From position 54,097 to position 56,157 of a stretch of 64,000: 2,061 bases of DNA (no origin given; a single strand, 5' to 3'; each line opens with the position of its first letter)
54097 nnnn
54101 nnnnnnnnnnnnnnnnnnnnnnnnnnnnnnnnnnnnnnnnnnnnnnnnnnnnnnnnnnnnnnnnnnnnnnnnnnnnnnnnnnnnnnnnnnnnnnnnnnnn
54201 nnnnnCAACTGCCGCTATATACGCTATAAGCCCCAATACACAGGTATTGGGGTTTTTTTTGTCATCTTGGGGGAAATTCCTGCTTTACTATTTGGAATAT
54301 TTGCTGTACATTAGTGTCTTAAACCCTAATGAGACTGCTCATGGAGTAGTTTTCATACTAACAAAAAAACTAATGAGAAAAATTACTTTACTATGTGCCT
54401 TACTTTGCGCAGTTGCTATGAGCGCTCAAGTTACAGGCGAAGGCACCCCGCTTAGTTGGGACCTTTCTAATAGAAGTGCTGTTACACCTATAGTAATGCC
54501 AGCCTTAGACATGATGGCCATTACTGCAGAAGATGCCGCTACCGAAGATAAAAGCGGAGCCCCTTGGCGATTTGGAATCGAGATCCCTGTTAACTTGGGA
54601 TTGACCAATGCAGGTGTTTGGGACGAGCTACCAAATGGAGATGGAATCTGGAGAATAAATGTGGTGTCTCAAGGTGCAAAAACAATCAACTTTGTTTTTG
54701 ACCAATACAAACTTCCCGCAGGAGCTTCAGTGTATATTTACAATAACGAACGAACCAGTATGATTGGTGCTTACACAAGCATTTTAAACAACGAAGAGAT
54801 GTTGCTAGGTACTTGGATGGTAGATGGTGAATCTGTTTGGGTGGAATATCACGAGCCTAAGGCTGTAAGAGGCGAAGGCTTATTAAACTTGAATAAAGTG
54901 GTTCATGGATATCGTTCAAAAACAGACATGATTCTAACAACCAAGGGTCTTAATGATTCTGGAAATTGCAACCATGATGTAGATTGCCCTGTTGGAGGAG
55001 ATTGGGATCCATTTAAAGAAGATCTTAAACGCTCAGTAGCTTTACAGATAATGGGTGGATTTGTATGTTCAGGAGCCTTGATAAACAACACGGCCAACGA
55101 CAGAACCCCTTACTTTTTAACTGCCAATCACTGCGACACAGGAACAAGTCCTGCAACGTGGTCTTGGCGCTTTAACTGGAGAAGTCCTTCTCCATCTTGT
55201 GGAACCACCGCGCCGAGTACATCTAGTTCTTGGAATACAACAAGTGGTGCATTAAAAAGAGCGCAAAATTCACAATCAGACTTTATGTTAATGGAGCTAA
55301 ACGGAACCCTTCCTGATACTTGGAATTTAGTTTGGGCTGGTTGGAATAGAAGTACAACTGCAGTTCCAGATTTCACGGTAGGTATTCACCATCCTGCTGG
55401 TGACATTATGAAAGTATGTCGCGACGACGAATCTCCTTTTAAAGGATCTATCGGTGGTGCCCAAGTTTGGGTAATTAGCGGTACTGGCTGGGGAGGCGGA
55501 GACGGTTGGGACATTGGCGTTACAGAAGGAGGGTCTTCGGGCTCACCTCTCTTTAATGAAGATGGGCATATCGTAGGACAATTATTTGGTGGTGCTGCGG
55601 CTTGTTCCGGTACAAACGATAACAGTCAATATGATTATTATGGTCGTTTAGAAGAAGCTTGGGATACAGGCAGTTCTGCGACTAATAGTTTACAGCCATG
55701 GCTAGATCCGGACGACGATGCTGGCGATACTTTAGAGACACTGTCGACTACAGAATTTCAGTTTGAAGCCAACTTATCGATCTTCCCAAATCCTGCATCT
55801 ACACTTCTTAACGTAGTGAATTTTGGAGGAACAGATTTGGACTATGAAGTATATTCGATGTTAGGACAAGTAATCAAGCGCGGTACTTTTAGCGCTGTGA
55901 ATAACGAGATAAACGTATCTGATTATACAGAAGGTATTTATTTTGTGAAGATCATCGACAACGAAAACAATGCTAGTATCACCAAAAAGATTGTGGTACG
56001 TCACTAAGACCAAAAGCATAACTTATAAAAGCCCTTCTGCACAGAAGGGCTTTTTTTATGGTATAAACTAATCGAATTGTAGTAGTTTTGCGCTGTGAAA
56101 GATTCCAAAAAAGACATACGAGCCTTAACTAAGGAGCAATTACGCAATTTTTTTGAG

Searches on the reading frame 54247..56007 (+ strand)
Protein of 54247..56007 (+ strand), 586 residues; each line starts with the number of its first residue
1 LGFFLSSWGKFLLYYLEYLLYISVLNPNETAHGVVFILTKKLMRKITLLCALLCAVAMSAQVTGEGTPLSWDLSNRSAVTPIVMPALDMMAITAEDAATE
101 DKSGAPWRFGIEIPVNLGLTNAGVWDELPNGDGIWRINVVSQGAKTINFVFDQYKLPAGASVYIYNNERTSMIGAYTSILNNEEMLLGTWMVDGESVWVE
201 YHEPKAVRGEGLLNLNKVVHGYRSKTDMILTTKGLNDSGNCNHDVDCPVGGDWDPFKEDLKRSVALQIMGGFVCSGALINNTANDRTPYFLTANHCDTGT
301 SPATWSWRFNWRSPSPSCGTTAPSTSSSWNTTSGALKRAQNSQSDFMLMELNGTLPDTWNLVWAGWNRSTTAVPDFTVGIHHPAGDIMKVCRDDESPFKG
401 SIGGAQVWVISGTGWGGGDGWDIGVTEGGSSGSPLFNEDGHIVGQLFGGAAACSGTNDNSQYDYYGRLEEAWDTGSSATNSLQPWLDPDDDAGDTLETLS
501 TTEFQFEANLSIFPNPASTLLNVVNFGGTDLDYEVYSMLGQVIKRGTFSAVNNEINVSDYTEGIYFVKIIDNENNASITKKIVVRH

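Call 24: search_protein_families(library=pfam, proteins=[window:54247-56007:+], max_evalue=0.0001)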
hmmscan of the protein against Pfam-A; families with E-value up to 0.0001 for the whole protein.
window:54247-56007:+ (586 aa): 1 family
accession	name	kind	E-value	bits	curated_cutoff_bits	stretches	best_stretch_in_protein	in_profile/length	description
PF18962.6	Por_Secre_tail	-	1.1e-13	51.6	27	1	512-584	1-75/75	Secretion system C-terminal sorting domain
